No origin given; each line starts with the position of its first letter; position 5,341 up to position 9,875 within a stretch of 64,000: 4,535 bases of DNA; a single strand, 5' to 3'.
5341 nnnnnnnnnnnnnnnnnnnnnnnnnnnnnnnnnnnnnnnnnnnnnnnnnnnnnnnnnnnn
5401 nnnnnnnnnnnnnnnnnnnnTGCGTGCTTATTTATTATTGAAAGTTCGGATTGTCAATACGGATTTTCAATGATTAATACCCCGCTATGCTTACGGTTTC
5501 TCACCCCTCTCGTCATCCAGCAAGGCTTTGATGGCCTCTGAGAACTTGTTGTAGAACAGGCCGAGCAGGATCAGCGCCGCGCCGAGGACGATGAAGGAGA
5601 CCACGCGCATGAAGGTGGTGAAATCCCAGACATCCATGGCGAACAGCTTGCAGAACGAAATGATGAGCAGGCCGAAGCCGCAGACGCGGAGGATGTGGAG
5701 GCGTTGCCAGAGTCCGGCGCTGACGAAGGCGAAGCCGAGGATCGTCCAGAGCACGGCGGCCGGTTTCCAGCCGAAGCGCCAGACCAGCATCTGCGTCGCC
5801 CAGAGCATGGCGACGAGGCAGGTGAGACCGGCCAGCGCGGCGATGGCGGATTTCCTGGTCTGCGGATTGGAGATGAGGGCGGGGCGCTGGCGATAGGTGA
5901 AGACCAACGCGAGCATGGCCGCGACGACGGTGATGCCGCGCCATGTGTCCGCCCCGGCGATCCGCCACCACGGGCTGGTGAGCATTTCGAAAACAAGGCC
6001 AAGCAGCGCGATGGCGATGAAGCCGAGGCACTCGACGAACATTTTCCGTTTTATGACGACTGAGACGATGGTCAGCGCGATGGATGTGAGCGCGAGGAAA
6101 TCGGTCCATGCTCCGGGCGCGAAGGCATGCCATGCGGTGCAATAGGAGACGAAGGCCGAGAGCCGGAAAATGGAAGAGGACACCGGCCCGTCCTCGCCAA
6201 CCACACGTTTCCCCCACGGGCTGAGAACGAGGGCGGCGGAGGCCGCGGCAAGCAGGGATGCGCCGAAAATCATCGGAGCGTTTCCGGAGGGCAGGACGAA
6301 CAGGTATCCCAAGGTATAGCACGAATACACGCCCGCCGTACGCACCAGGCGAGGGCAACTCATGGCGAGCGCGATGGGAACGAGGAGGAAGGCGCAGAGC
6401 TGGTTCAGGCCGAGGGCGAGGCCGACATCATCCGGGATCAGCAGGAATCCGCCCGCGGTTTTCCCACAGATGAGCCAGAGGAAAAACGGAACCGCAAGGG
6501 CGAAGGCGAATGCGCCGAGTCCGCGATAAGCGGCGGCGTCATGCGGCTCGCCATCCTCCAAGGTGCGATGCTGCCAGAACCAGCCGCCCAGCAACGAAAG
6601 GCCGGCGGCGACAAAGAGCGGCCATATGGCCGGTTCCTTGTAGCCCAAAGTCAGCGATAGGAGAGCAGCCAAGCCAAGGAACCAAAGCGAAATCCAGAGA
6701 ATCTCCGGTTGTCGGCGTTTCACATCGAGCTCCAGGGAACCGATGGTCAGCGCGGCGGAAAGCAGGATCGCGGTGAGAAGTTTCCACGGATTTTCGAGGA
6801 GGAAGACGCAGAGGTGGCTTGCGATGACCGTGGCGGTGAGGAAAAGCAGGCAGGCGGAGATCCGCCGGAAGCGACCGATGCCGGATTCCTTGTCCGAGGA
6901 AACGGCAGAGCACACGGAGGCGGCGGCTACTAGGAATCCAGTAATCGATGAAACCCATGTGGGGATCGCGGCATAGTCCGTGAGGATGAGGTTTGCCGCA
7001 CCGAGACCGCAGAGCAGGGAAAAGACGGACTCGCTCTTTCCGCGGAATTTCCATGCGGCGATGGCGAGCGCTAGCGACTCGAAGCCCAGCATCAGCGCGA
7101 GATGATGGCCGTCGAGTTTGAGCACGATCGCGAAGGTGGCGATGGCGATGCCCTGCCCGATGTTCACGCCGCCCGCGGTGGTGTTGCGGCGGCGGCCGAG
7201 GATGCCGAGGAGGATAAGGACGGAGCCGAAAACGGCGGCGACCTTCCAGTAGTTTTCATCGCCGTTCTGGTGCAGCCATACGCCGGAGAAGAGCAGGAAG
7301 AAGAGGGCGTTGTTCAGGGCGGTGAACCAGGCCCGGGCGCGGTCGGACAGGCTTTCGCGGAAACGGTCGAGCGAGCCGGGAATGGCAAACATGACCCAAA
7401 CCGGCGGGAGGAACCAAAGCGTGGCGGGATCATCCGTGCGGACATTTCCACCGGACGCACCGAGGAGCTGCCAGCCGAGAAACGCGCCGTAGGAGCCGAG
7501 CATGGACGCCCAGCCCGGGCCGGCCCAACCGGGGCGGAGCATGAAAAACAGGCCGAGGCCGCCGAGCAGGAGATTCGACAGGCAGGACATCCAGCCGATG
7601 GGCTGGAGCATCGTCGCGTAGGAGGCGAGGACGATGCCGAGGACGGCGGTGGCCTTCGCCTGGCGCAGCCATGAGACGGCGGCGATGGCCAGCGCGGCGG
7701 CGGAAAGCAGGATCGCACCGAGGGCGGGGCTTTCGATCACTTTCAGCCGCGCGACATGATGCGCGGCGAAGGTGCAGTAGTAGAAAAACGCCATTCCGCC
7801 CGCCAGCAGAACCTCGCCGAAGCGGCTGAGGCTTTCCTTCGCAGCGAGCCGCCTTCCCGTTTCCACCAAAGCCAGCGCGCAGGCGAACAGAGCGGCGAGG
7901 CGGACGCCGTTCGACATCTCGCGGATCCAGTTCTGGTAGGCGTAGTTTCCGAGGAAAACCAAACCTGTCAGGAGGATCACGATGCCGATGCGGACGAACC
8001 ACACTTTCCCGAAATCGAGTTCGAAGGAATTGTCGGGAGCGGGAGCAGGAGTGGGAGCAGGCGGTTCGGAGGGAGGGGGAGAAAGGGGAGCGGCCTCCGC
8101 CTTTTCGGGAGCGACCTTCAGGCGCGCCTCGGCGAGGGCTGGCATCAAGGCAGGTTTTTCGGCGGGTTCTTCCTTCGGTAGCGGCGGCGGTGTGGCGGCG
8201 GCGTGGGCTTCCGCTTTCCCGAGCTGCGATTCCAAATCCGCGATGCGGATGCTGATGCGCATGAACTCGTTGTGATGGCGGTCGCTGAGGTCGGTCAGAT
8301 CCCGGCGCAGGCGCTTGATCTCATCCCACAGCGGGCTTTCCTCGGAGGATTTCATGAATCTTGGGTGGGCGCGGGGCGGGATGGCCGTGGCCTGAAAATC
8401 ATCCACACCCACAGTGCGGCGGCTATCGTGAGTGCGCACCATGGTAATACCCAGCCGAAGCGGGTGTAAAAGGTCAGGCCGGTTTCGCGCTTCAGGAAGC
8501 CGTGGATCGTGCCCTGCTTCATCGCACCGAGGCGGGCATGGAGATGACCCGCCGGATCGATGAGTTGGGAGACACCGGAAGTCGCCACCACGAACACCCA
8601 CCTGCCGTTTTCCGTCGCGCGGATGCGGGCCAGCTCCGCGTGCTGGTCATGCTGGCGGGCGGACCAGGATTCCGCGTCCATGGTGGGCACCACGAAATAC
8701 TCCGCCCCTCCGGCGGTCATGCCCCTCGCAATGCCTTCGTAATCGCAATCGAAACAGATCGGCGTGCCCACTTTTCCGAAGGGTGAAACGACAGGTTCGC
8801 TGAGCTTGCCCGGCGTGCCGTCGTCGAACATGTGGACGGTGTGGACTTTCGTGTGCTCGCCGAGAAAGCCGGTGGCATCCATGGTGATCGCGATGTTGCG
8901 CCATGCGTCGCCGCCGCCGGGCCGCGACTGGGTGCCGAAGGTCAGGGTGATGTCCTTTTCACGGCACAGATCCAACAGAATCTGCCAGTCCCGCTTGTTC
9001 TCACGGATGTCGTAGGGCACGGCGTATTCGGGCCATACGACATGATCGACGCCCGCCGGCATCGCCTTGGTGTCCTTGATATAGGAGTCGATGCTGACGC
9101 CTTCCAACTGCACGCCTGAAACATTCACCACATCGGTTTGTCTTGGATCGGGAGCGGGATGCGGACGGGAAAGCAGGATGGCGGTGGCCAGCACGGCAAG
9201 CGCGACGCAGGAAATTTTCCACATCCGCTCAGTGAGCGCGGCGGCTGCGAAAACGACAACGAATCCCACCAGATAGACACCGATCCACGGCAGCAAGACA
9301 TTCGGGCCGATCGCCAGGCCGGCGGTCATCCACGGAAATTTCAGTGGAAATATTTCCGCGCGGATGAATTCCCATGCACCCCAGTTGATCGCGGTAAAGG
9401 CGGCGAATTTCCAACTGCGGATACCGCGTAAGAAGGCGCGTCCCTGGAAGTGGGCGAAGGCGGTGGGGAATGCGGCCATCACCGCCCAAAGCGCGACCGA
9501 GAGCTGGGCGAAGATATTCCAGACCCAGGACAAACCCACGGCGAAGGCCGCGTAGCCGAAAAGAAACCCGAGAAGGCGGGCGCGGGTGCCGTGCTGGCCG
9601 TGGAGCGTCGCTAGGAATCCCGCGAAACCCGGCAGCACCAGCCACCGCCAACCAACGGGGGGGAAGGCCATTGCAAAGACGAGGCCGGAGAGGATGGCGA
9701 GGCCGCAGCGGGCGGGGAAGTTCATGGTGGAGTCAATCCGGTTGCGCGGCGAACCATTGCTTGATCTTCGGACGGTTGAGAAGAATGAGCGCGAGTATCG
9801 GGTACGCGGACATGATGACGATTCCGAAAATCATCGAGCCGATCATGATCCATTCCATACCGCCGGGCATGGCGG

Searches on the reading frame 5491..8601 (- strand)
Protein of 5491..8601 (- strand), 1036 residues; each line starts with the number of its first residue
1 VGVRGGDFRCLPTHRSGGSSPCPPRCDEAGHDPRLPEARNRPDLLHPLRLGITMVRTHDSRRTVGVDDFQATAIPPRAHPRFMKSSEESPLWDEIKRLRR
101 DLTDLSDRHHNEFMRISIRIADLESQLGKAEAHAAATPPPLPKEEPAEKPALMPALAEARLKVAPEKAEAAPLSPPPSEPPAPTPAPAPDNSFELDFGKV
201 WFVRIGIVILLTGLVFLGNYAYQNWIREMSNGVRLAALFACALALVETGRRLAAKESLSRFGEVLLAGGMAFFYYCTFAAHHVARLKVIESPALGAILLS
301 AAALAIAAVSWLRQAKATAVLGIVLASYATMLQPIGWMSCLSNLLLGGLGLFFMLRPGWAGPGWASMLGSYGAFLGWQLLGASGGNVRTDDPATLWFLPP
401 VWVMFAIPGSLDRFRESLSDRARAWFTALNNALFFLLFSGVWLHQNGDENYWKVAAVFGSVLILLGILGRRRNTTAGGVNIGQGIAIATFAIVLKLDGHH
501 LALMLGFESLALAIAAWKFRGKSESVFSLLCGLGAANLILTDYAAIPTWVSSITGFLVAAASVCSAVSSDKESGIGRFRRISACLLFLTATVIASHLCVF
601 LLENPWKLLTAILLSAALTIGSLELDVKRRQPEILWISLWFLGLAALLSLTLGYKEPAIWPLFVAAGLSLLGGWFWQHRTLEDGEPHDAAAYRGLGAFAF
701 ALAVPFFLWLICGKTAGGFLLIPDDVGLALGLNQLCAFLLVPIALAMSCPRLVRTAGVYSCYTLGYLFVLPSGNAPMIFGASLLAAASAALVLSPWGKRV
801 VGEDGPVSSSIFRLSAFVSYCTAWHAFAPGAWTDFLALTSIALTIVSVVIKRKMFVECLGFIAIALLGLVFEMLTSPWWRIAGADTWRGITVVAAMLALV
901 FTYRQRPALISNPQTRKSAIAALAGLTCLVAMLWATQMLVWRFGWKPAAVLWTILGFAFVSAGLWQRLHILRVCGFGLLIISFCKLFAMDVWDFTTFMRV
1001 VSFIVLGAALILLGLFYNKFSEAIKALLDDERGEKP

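Call 58: search_protein_families(library=pfam, proteins=[window:5491-8601:-])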
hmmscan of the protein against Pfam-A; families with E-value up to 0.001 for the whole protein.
window:5491-8601:- (1036 aa): 1 family
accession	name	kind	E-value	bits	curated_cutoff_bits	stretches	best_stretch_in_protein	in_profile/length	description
PF10101.14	DUF2339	-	2.4e-31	109.7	33.6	1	201-1020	4-659/659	Predicted membrane protein (DUF2339)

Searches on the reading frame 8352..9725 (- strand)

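Call 58: search_protein_families(library=pfam, proteins=[window:8352-9725:-])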
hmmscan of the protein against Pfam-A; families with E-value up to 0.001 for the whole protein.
window:8352-9725:- (457 aa): 2 families
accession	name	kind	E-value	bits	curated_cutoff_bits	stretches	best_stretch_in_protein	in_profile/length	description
PF20154.4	LNT_N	-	3.2e-18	66.9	27.1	1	13-162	1-158/159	Apolipoprotein N-acyltransferase N-terminal domain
PF00795.27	CN_hydrolase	-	5.3e-18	65.7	23.2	1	215-409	24-244/256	Carbon-nitrogen hydrolase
